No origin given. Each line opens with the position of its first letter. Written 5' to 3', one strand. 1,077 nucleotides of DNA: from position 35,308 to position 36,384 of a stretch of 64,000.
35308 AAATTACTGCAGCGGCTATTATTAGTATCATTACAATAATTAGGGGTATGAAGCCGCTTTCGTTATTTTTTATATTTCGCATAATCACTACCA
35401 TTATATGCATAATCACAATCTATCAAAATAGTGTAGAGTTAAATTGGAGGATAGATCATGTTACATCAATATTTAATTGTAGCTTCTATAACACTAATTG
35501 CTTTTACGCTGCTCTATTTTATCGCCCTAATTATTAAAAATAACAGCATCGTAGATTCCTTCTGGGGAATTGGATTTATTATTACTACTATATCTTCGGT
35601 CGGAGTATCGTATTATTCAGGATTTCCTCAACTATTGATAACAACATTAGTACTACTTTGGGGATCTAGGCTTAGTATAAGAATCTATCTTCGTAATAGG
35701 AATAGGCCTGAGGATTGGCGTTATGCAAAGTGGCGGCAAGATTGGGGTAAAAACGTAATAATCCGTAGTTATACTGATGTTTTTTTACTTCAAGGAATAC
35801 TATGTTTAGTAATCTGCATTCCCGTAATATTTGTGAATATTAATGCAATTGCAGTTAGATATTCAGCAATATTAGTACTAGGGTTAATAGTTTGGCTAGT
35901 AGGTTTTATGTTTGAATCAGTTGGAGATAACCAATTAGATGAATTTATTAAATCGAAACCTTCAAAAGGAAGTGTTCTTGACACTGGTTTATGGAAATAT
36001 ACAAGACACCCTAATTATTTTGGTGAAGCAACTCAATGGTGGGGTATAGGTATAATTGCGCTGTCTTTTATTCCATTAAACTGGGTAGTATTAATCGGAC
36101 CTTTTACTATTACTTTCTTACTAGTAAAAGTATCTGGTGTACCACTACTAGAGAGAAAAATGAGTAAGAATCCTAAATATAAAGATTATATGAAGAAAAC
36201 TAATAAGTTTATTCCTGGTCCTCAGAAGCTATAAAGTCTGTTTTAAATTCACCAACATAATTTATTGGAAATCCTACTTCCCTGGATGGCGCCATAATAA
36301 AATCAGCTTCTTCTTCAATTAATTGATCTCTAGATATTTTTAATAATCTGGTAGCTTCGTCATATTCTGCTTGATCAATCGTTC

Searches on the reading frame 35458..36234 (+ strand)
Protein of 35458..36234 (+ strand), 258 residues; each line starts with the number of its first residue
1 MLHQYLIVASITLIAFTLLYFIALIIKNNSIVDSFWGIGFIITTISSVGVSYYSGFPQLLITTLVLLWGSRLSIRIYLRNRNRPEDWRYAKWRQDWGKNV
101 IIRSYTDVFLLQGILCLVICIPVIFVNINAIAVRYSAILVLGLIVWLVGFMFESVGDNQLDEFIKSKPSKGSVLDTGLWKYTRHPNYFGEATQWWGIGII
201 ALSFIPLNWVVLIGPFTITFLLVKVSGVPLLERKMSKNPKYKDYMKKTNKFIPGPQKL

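Call 19: search_protein_families(library=pfam, proteins=[window:35458-36234:+], max_evalue=0.01)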
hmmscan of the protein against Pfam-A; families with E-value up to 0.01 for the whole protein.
window:35458-36234:+ (258 aa): 4 families
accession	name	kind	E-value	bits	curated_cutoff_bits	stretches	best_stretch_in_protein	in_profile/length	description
PF06966.17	DUF1295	-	2.3e-69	233.9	20.4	1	20-248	2-235/235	Protein of unknown function (DUF1295)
PF02544.21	Steroid_dh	-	2.2e-08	34.7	22.6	1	137-241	40-138/150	3-oxo-5-alpha-steroid 4-dehydrogenase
PF04191.18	PEMT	-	0.00029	21.7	25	1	137-224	6-91/105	Phospholipid methyltransferase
PF04140.19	ICMT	-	0.00076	20.3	24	1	170-222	32-82/95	Isoprenylcysteine carboxyl methyltransferase (ICMT) family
